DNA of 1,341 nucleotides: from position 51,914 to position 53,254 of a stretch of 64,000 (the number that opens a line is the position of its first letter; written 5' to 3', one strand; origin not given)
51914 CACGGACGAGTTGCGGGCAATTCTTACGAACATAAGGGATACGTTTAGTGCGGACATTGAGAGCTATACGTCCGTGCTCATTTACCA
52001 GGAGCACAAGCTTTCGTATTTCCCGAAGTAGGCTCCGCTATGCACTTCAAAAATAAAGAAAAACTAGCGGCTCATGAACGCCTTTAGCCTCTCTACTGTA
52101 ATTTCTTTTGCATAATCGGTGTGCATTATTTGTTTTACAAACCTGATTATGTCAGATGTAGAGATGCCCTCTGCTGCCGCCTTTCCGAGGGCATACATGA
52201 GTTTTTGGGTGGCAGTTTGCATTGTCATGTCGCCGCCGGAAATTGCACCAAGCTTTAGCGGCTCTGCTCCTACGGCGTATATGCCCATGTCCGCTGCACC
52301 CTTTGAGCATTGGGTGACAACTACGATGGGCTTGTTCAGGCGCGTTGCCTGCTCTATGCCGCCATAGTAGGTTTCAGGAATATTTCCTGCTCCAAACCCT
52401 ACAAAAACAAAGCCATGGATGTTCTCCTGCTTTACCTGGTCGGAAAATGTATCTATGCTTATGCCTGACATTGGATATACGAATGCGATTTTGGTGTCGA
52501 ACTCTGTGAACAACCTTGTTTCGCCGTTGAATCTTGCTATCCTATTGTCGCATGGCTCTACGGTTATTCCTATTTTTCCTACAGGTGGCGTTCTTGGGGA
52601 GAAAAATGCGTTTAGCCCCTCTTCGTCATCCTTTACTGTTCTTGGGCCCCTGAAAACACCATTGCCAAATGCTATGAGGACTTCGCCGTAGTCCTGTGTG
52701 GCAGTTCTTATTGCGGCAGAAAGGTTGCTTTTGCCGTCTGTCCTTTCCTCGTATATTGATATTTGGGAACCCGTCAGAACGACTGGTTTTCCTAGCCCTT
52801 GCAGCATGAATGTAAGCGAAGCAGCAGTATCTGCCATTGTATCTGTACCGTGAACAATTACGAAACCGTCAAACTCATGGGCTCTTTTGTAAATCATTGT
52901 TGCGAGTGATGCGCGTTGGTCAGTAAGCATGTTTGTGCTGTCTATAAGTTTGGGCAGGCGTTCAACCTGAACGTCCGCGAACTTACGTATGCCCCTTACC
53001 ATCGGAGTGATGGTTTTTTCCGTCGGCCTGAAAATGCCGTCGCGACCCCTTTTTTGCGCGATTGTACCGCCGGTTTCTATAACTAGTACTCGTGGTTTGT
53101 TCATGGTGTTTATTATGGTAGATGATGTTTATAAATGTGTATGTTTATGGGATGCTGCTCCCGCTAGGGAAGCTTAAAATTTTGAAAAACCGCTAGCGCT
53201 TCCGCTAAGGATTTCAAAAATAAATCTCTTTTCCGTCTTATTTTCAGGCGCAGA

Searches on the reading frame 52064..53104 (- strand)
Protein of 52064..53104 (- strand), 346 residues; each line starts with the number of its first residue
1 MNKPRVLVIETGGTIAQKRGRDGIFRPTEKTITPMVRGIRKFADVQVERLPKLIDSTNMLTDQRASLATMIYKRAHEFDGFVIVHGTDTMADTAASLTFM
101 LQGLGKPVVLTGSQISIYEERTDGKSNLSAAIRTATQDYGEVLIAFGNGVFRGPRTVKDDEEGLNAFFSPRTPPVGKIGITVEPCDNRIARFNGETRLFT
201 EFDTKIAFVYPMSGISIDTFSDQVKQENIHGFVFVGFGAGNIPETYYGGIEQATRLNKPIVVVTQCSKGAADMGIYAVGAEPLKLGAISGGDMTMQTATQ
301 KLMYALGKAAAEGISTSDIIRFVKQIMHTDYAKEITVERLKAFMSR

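Call 3: search_protein_families(library=pfam, proteins=[window:52064-53104:-], max_evalue=0.1)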
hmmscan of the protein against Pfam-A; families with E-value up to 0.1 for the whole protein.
window:52064-53104:- (346 aa): 2 families
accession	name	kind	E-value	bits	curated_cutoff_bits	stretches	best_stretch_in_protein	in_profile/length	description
PF00710.25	Asparaginase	-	1.7e-48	165.1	22.5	1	5-183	1-186/193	Asparaginase, N-terminal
PF17763.6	Asparaginase_C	-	9.4e-23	80.8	34.6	1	205-309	1-104/114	Glutaminase/Asparaginase C-terminal domain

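Call 4: search_protein_families(library=ncbifam, proteins=[window:52064-53104:-], max_evalue=0.1)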
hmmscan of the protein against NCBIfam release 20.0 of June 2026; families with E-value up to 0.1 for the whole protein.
window:52064-53104:- (346 aa): 6 families
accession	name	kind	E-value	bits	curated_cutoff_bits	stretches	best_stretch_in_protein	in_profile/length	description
TIGR00519.1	asnASE_I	subfamily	4.9e-64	216.4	260.5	1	4-336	2-336/337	type I asparaginase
NF006998.0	PRK09461.1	equivalog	4.3e-58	197.1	376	1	1-323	1-326/337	asparaginase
NF003217.0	PRK04183.1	equivalog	5e-50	170.4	310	1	2-338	74-414/420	Glu-tRNA(Gln) amidotransferase subunit GatD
TIGR02153.1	gatD_arch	equivalog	1.1e-47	162.7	324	1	3-336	62-400/405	Glu-tRNA(Gln) amidotransferase subunit GatD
TIGR00520.1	asnASE_II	subfamily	2.8e-26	92.2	314.3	1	3-271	24-305/352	type II asparaginase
NF008304.0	PRK11096.1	equivalog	3.7e-22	78.3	506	1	2-309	22-335/348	L-asparaginase 2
